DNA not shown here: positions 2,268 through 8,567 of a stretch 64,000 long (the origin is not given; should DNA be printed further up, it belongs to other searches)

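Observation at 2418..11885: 3155-aa giant protein built from about 10 collagen-like GxxGxxG / EYIY repeat modules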

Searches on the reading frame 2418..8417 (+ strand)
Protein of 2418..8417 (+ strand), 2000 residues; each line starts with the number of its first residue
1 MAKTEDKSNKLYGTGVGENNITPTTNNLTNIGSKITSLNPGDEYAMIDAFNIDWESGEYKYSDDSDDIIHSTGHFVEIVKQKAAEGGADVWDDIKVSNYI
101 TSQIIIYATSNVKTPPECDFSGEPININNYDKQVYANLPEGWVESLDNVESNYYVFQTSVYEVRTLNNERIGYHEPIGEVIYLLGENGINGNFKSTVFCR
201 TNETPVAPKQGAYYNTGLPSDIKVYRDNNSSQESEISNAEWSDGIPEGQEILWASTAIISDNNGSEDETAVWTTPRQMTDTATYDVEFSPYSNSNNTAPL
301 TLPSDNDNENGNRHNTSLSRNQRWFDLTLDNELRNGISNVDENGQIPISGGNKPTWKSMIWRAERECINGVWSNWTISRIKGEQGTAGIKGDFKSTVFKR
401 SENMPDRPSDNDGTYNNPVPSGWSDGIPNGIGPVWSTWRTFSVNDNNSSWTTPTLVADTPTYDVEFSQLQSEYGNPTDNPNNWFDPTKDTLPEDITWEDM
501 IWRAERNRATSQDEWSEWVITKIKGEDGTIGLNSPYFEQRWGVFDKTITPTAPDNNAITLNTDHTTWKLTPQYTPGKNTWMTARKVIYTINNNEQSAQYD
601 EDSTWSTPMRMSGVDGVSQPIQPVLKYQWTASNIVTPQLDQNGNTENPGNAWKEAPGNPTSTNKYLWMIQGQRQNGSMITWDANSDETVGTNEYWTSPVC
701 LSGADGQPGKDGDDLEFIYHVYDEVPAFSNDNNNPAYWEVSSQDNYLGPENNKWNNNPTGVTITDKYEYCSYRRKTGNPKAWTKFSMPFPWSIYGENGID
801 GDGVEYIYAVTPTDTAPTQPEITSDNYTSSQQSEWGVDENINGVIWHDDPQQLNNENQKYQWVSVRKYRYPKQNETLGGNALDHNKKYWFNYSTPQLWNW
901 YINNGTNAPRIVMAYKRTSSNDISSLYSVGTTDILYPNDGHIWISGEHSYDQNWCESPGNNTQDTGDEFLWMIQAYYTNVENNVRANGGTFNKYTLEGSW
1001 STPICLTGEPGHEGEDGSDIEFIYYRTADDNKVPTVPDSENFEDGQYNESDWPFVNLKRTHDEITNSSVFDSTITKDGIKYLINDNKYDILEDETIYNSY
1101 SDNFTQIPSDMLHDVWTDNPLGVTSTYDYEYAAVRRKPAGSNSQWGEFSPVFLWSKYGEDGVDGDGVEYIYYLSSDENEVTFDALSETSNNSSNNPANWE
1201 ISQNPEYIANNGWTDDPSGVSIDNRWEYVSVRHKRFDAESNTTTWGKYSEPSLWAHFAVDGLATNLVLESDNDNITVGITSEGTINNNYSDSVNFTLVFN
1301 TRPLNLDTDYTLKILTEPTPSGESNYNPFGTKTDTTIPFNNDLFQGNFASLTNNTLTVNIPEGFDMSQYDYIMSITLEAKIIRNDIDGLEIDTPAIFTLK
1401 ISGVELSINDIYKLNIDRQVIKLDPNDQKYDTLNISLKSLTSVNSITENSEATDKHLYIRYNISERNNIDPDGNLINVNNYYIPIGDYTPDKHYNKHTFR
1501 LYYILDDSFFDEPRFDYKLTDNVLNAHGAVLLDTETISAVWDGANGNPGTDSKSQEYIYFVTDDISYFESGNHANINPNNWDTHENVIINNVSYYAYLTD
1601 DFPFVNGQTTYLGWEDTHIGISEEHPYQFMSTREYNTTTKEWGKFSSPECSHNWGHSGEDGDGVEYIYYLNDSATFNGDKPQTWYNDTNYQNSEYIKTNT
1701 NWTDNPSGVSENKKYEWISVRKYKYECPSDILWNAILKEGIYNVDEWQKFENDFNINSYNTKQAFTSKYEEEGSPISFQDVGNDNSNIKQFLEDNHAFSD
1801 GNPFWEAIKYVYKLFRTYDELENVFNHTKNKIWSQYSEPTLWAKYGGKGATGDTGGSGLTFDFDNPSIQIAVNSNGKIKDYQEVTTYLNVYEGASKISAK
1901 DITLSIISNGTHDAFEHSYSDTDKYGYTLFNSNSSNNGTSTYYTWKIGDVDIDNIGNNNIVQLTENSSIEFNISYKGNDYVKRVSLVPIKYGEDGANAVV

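Call 10: search_dna_similar(query=window:2418-8417:+, collection=phages, mode=protein, max_rows=25)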
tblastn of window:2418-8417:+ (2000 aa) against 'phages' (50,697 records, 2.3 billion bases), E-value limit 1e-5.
Records with a match: 21; places in all: 29; records where one place covers at least 80% of the query: 0.
Best place of each record, by identity: <60% 21.
By first word of the organism name: uncultured 10; Bacteroides 9; Bacteriophage 1; Aeromonas 1.
By host as written in the record: - 11; Bacteroides thetaiotaomicron VPI-5484 2; Bacteroides thetaiotaomicron VPI-5490 1; Bacteroides thetaiotaomicron VPI-5486 1; Bacteroides thetaiotaomicron VPI-5494 1; Bacteroides thetaiotaomicron VPI-5489 1; Bacteroides thetaiotaomicron VPI-5487 1; Bacteroides thetaiotaomicron VPI-5488 1; and 2 more.
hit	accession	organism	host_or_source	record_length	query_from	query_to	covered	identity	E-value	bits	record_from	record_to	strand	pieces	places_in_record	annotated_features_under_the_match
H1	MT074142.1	Bacteroides phage DAC23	Bacteroides thetaiotaomicron VPI-5490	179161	695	1734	38%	29.7%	2e-20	313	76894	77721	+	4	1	hypothetical protein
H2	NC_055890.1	uncultured phage cr56_1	human feces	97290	695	1741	38%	29.8%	3e-17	239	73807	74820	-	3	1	hypothetical protein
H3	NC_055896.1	uncultured phage cr113_1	human feces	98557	695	1724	34%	31.0%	5e-19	255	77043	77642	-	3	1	VOG4599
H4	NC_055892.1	uncultured phage cr109_1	human feces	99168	695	1724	33%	30.6%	4e-19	249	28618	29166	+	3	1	VOG4599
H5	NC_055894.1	uncultured phage cr6_1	human feces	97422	656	1721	34%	28.1%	3e-23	180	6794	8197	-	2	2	straight fibre tail protein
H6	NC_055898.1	uncultured phage cr115_1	human feces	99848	605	1724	31%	30.7%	2e-12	216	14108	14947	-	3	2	hypothetical protein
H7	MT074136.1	Bacteroides phage DAC15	Bacteroides thetaiotaomicron VPI-5484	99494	692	1753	32%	29.0%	2e-14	218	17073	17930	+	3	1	hypothetical protein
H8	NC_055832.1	Bacteroides phage DAC15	Bacteroides thetaiotaomicron VPI-5484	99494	692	1753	32%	29.0%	2e-14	218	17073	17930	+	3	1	hypothetical protein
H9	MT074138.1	Bacteroides phage DAC17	Bacteroides thetaiotaomicron VPI-5486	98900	692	1753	32%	29.0%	2e-14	217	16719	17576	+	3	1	hypothetical protein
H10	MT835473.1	Bacteriophage sp.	human fecal samples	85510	600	1722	33%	27.8%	1e-24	176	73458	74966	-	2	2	record has no annotation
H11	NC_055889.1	uncultured phage cr53_1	human feces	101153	695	1724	30%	30.4%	6e-21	240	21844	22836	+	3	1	hypothetical protein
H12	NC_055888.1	uncultured phage cr52_1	human feces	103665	692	1724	27%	32.6%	9e-18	234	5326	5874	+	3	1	VOG10608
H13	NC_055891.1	uncultured phage cr60_1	human feces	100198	695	1724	28%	32.2%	4e-19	233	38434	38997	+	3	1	VOG4599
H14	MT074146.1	Bacteroides phage SJC03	Bacteroides thetaiotaomicron VPI-5494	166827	605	1733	26%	30.9%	1e-9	204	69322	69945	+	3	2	hypothetical protein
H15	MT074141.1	Bacteroides phage DAC22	Bacteroides thetaiotaomicron VPI-5489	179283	605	1733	26%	30.4%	1e-9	197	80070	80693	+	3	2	hypothetical protein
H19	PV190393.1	Aeromonas phage AhP_Mru1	Aeromonas hydrophila subsp. hydrophila ...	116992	192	527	17%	33.6%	2e-12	139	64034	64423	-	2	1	hypothetical protein (x2)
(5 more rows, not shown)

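Call 23: get_annotated_region(hit=H5, flank=8000)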
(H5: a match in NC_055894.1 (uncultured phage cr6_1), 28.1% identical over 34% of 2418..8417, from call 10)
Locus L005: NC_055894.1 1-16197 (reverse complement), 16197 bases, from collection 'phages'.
description: CrAssphage cr6_1, complete genome.
organism: uncultured phage cr6_1 (NCBI taxid 2772085)
taxonomy: Viruses; Duplodnaviria; Heunggongvirae; Uroviricota; Caudoviricetes; Crassvirales; Suoliviridae; Bearivirinae; Afonbuvirus; Afonbuvirus faecalis
host: -; source: human feces; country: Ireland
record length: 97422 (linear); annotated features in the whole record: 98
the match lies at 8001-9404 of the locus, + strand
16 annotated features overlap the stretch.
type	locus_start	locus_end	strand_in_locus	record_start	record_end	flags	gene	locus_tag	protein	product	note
CDS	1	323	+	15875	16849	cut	-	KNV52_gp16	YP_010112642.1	homing endonuclease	gp_75616; intron endonuclease, GIY-YIG domain of bacteriophage T4 endonuclease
CDS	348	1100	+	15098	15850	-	-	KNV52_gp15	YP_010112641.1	RecA protein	gp_75615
CDS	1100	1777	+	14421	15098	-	-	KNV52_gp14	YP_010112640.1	hypothetical protein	gp_75614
CDS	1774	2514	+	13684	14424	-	-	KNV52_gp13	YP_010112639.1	hypothetical protein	gp_75613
CDS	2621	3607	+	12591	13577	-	-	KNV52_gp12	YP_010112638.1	hypothetical protein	gp_75612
CDS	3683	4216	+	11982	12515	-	-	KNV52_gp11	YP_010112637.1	hypothetical protein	gp_75611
CDS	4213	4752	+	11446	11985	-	-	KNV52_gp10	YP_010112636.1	hypothetical protein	gp_75610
CDS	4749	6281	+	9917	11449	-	-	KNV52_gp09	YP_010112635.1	virion structural protein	gp_75609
CDS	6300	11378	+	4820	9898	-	-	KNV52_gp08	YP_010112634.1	straight fibre tail protein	gp_75608; Tail protein Pb4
CDS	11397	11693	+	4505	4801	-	-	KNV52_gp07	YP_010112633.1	hypothetical protein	gp_75607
CDS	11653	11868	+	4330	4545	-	-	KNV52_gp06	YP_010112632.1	hypothetical protein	gp_75606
CDS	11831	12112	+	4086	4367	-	-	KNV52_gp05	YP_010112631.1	hypothetical protein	gp_75605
CDS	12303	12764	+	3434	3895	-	-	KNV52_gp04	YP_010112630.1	endolysin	gp_75604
CDS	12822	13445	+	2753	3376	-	-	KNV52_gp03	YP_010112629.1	HNH endonuclease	gp_75603; HNH endonuclease [Lactobacillus phage phiAQ113]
CDS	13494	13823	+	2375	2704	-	-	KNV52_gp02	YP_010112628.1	hypothetical protein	gp_75602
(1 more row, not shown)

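Call 62: get_annotated_region(hit=H19, flank=8000)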
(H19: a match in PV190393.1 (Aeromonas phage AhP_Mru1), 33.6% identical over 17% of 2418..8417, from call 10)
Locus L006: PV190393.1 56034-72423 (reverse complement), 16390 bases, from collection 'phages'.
description: Aeromonas phage AhP_Mru1, complete sequence.
organism: Aeromonas phage AhP_Mru1 (NCBI taxid 3404141)
taxonomy: Viruses; Duplodnaviria; Heunggongvirae; Uroviricota; Caudoviricetes; Demerecviridae; Shenzhenvirus
host: Aeromonas hydrophila subsp. hydrophila MCC2052; source: river; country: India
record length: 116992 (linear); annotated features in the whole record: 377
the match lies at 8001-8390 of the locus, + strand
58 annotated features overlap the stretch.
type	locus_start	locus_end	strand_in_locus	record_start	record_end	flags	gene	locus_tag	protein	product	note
CDS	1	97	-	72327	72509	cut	-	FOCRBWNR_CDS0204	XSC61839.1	hypothetical protein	-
CDS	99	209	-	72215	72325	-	-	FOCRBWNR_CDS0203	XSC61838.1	hypothetical protein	-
CDS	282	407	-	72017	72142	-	-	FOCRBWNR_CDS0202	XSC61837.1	hypothetical protein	-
CDS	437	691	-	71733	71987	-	-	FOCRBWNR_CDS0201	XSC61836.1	hypothetical protein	-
CDS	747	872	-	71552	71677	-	-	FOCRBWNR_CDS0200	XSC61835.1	hypothetical protein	-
CDS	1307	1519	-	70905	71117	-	-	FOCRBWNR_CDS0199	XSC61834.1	hypothetical protein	-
CDS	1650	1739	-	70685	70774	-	-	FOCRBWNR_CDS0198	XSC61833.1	hypothetical protein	-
CDS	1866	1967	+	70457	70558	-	-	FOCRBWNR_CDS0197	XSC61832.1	hypothetical protein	-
CDS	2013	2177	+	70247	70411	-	-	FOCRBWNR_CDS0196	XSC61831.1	tail length tape measure protein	-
CDS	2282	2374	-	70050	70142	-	-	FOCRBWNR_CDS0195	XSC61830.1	hypothetical protein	-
CDS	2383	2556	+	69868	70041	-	-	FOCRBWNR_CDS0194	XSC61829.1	hypothetical protein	-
CDS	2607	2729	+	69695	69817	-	-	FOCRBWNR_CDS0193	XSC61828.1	hypothetical protein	-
CDS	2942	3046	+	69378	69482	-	-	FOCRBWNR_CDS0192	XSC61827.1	hypothetical protein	-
CDS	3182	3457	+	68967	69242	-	-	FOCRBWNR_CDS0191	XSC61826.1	hypothetical protein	-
CDS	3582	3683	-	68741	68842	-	-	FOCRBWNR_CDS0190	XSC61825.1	hypothetical protein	-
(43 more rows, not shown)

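Call 71: get_annotated_region(hit=H7, flank=9000)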
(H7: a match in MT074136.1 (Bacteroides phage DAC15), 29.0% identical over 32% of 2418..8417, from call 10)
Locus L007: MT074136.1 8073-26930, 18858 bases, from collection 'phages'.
description: Bacteroides phage DAC15, complete genome.
organism: Bacteroides phage DAC15 (NCBI taxid 2710495)
taxonomy: Viruses; Duplodnaviria; Heunggongvirae; Uroviricota; Caudoviricetes; Crassvirales; Steigviridae; Asinivirinae; Wulfhauvirus; Wulfhauvirus bangladeshii
host: Bacteroides thetaiotaomicron VPI-5484; source: primary sewage effluent collected as it entered a drainage canal; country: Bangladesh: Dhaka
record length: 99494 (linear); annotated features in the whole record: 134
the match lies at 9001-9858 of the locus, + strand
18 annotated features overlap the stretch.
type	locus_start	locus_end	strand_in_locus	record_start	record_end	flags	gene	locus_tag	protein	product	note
CDS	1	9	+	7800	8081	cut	-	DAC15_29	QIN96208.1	hypothetical protein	-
CDS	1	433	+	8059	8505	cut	-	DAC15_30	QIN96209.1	hypothetical protein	-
CDS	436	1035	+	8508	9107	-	-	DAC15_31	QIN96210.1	hypothetical protein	-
CDS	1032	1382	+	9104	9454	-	-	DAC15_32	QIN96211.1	hypothetical protein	-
CDS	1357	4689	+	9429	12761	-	-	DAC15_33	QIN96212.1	hypothetical protein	-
CDS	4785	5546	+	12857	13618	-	-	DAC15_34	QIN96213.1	hypothetical protein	-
CDS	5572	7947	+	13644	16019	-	-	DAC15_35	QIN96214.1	hypothetical protein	-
CDS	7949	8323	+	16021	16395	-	-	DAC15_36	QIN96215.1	hypothetical protein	-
CDS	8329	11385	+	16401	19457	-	-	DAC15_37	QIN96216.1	hypothetical protein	-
CDS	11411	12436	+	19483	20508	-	-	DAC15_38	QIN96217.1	hypothetical protein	-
CDS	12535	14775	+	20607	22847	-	-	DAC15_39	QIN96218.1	hypothetical protein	-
CDS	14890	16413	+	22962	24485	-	-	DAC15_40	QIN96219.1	hypothetical protein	-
CDS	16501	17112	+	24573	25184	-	-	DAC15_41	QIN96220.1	hypothetical protein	-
CDS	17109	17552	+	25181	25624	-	-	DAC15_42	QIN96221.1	hypothetical protein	-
CDS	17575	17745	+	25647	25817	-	-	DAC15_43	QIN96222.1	hypothetical protein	-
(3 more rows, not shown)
